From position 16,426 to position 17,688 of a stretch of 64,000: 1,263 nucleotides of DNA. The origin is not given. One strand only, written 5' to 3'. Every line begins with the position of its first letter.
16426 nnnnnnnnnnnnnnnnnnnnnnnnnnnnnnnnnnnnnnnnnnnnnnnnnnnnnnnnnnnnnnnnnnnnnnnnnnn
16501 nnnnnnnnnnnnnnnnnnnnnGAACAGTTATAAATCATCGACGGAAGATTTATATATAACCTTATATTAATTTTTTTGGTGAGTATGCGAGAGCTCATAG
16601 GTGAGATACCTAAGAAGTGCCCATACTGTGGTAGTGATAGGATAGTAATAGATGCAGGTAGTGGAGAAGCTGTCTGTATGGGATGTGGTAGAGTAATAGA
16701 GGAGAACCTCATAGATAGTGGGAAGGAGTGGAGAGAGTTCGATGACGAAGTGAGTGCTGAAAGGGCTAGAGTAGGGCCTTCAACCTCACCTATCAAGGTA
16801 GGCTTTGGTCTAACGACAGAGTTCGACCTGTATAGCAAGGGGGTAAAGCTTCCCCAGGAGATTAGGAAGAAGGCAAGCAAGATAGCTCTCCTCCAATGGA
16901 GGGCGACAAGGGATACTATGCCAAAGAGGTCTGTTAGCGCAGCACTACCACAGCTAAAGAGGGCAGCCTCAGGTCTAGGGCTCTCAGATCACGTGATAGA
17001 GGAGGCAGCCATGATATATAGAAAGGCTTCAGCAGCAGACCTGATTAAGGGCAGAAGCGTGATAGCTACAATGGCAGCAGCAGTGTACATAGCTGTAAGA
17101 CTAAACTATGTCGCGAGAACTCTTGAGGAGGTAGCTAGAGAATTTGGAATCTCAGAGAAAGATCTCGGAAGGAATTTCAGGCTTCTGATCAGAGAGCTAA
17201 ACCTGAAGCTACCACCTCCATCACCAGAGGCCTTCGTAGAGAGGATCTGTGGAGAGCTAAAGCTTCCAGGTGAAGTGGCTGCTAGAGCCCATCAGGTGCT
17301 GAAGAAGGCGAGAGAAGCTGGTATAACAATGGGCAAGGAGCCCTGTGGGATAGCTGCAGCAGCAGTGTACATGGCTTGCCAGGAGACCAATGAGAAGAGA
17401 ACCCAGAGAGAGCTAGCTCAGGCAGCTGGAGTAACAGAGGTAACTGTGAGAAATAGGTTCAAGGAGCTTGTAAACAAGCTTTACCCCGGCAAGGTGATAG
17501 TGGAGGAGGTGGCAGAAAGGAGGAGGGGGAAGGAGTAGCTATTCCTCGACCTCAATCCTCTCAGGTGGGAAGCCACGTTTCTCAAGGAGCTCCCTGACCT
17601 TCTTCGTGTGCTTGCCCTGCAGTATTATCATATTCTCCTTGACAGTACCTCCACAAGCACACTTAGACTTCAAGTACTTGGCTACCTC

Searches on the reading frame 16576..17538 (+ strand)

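Call 9: search_protein_families(library=pfam, proteins=[window:16576-17538:+], max_evalue=0.1)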
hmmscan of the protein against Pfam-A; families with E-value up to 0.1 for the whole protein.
window:16576-17538:+ (320 aa): 23 families
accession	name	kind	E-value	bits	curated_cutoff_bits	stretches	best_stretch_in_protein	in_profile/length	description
PF00382.24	TFIIB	-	7.5e-44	148.1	23.6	2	215-301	6-92/92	Transcription factor TFIIB repeat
PF08271.17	Zn_Ribbon_TF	-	1.9e-18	66.2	29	1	14-55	2-43/43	TFIIB zinc-binding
PF04545.22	Sigma70_r4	-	1.5e-06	28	24.1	1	272-302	18-48/50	Sigma-70, region 4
PF21886.1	BRF2-like_C_cyclin_rpt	-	2.9e-06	27.9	27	1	233-297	32-101/138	BRF2-like, C-terminal cyclin repeat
PF22109.2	Zn_ribbon_tTFIIB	-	0.00031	21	28.6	1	13-41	10-39/40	Transcription factor IIB, zinc ribbon, Trypanosome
PF13542.12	HTH_Tnp_ISL3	-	0.00039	20.3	27.4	1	261-299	17-51/51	Helix-turn-helix domain of transposase family ISL3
PF13404.12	HTH_AsnC-type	-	0.001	19.3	27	1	274-298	17-41/42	AsnC-type helix-turn-helix domain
PF08279.18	HTH_11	-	0.0065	16.8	25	1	271-303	12-44/55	HTH domain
PF04967.18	HTH_10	-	0.011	15.9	23.1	0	182-197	25-40/53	HTH DNA binding domain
PF01381.28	HTH_3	-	0.013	16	23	0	274-294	9-29/55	Helix-turn-helix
PF13412.12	HTH_24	-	0.013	15.5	21.9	1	272-301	15-44/48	Winged helix-turn-helix DNA-binding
PF14354.12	Lar_restr_allev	-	0.017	15.8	28.6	1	13-50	4-34/58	Restriction alleviation protein Lar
PF01667.23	Ribosomal_S27e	-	0.018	15.2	24.5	1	14-41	9-36/55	Ribosomal protein S27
PF08792.16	A2L_zn_ribbon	-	0.022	14.9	22.9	1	12-38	3-28/33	A2L zinc ribbon domain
PF04855.17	SNF5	-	0.028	14.6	21.8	1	209-257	135-180/225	SNF5 / SMARCB1 / INI1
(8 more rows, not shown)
